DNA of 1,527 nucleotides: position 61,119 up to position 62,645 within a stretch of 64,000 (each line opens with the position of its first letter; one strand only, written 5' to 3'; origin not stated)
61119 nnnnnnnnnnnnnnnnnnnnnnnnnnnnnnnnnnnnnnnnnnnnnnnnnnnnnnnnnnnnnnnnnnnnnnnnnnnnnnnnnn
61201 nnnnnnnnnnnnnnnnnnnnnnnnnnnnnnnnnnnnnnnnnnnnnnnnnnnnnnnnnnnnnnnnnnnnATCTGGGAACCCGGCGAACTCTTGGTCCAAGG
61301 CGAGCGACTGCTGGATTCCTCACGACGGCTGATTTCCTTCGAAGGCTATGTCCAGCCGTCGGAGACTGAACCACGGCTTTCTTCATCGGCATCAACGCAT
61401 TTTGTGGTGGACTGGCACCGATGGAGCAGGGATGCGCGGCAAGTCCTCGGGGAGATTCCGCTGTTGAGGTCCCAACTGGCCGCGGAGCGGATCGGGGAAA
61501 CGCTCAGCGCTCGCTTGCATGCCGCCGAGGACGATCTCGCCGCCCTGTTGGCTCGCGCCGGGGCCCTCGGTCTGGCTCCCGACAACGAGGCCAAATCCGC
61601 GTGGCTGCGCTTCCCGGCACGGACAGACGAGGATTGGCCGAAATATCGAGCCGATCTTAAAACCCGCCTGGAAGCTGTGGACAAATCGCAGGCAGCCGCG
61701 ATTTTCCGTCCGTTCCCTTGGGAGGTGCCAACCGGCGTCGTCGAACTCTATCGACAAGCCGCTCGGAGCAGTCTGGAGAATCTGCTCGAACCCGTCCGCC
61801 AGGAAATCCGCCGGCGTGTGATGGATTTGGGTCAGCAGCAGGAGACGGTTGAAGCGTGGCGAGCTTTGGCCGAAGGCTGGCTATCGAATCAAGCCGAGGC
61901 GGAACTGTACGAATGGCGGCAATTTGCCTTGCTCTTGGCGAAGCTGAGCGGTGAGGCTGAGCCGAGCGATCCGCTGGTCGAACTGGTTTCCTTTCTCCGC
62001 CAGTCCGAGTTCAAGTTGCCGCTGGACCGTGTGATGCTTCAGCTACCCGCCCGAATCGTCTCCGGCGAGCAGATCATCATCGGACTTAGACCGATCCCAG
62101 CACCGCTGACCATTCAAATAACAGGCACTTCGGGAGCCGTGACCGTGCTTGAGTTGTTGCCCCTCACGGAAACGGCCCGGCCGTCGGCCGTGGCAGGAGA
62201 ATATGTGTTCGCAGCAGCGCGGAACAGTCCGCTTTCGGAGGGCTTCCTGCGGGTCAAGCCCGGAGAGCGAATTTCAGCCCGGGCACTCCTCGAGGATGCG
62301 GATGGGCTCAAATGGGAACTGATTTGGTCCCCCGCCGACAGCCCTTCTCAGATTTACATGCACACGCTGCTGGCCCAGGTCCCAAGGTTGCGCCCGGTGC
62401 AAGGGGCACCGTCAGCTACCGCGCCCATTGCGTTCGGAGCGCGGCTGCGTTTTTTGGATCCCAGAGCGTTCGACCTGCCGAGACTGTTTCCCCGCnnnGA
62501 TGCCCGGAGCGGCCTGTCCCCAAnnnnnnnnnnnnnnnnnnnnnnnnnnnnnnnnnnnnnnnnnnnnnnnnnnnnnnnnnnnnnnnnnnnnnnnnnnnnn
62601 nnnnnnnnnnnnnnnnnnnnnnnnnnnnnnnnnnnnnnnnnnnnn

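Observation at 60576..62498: Membrane-anchored GTPase-like protein with non-canonical G1 and G4 motifs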

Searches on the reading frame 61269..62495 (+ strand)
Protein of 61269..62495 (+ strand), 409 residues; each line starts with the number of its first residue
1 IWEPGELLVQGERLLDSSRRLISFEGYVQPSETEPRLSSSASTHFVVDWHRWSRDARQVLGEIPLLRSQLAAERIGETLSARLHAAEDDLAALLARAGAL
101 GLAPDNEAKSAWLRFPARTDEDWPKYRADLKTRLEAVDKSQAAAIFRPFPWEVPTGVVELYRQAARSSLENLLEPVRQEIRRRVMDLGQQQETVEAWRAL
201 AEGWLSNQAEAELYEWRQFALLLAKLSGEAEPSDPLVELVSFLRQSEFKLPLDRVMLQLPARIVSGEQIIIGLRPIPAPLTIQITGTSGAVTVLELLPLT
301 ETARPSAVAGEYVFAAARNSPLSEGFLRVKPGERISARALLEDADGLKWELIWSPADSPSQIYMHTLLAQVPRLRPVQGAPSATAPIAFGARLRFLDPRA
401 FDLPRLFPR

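Call 63: predict_structure(alignment_id=A7)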
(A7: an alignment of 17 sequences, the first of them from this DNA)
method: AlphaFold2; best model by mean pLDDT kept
length: 409 residues; sequences in the alignment: 17
mean_pLDDT: 89.2   pTM: 0.84
mean pLDDT of the five models: 89.2, 88.5, 88.4, 87.9, 87.7
residues with pLDDT >= 90: 311; 70-90: 61; 50-70: 22; < 50: 15
segments of 3 or more residues with pLDDT < 50: 34-41, 301-307
pLDDT, mean of each block of 10 residues (from residue 1): 77 97 94 52 77 95 95 90 96 93 70 85 88 88 90 95 96 95 95 94 94 95 94 94 94 94 87 93 94 92 53 91 91 96 94 92 93 88 82 93 91
secondary structure, 60 per line:
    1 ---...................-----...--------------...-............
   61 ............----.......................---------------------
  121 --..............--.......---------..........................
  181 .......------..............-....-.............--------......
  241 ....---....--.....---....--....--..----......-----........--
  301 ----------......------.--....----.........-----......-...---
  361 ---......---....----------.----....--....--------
elements in order: H4-22 E28-30 E45-47 H49-72 H77-99 H123-136 H139-145 H155-187 H194-207 H209-212 H214-226 H235-244 E248-251 E254-258 E262-265 E268-271 E280-285 E291-298 E311-316 E326-329 E334-342 E348-353 H364-369 E373-376 E392-395 H398-401

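Call 65: fold_search(model_id=the predicted structure, library=pdb)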
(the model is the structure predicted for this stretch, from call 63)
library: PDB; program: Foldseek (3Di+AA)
matches with E <= 10: 515; with E <= 0.001: 0
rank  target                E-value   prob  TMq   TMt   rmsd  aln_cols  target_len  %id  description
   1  6owk                  1.6e-02  0.09  0.09  0.08  23.4       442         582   10  Crystal structure of a Bacillus thuringiensis Cry1B.867 tryptic core variant (released 2019-06-19)
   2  1ji6                  2.2e-02  0.10  0.09  0.07  22.8       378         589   10  CRYSTAL STRUCTURE OF THE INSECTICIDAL BACTERIAL DEL ENDOTOXIN CRY3Bb1 BACILLUS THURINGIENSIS (released 2001-09-19)
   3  1w99                  5.4e-02  0.10  0.11  0.10  20.1       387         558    7  Mosquito-larvicidal toxin Cry4Ba from Bacillus thuringiensis ssp. Israelensis (released 2005-04-11)
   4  7fdp_B                5.7e-02  0.18  0.13  0.14  20.1       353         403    7  Crystal structure of PirB insecticidal protein from Photorhabdus akhurstii (released 2022-07-20)
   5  9tg4_E                5.7e-02  0.10  0.09  0.10  31.2       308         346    9  Structure of the YbjP lipoprotein bound to the AcrABZ-TolC efflux pump (released 2026-04-08)
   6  6tlc_A                7.4e-02  0.09  0.11  0.09  25.5       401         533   11  Unphosphorylated human STAT3 in complex with MS3-6 monobody (released 2020-07-22)
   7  6iol_L                8.2e-02  0.10  0.10  0.12  31.0       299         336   12  Cryo-EM structure of multidrug efflux pump MexAB-OprM (60 degree state) (released 2019-04-03)
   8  7fdp_A                8.6e-02  0.23  0.18  0.18  16.4       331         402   10  Crystal structure of PirB insecticidal protein from Photorhabdus akhurstii (released 2022-07-20)
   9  4b4p_B                1.2e-01  0.11  0.08  0.16  19.1       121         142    8  Crystal Structure of the lectin domain of F18 fimbrial adhesin FedF. (released 2012-08-15)
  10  6w2q                  1.8e-01  0.23  0.12  0.22  16.6       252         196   15  Junction 34, DHR53-DHR4 (released 2020-04-15)
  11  6iok_L                1.8e-01  0.06  0.09  0.10  28.3       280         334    8  Cryo-EM structure of multidrug efflux pump MexAB-OprM (0 degree state) (released 2019-04-03)
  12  9v53_A1               1.9e-01  0.05  0.08  0.09  30.8       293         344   10  Structure of TolC, YbjP, and AcrABZ complex (released 2025-11-05)
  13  6iok_I                2.1e-01  0.08  0.10  0.12  29.1       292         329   12  Cryo-EM structure of multidrug efflux pump MexAB-OprM (0 degree state) (released 2019-04-03)
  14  9a2v_MODEL_1_A        2.1e-01  0.07  0.11  0.11  34.7       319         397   10  Model of E. coli AcrA by in-cell photo-crosslinking MS and deep learning (released 2023-02-24)
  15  6d8z_B                2.2e-01  0.04  0.10  0.12  22.7       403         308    8  Crystal Structure of the C-terminal Guanine Nucleotide Exchange Factor Module of Human Trio (released 2019-02-20)
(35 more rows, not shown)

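Call 77: search_solved_structures(query=A7, max_evalue=10)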
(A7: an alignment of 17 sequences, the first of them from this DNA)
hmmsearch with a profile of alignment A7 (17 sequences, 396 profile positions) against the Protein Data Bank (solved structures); distinct sequences matched with E-value up to 10: 9.
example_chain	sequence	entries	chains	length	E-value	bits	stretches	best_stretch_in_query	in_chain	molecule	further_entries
6ole_c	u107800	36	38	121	0.23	13.8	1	98-171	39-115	60S ribosomal protein L29 | Large ribosomal subunit protein eL29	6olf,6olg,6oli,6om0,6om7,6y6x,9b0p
6olz_Ab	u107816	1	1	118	0.24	13.8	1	98-171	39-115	60S ribosomal protein L29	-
6r6g_b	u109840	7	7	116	0.28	13.6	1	97-171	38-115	eL29 | 60S ribosomal protein L29 | Large ribosomal subunit protein eL29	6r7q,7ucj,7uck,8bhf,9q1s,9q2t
6z0l_A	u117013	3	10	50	0.69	12.3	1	46-89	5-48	Positive Strand | 'Positive' Strand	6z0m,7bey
6xa1_Lb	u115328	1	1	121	0.81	12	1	98-171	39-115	60S ribosomal protein L29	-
6c54_A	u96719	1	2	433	1.1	11.7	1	64-138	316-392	Nucleoprotein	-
7ssj_A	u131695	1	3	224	1.1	11.6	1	47-130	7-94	Sensor histidine kinase DesK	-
6nut_A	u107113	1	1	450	1.1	11.6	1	64-138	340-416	Nucleoprotein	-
3ehh_A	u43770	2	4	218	3.7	9.9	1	51-130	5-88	Sensor kinase (YocF protein)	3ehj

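Call 78: search_protein_families(library=pfam, alignment_id=A7, max_evalue=0.1)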
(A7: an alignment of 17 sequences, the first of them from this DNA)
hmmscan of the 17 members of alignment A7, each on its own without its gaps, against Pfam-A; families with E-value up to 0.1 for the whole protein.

A. member 1, seq(409 aa): 0 families

B. families by the number of members that match (of 17 scanned): 3 families
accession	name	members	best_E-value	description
PF08336.16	P4Ha_N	1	0.018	Prolyl 4-Hydroxylase alpha-subunit, N-terminal region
PF24388.1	Permuted_GreAB-C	1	0.062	Permuted GreAB-C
PF22632.2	BphC_D1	1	0.076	Dihydroxybiphenyl dioxygenase BphC D1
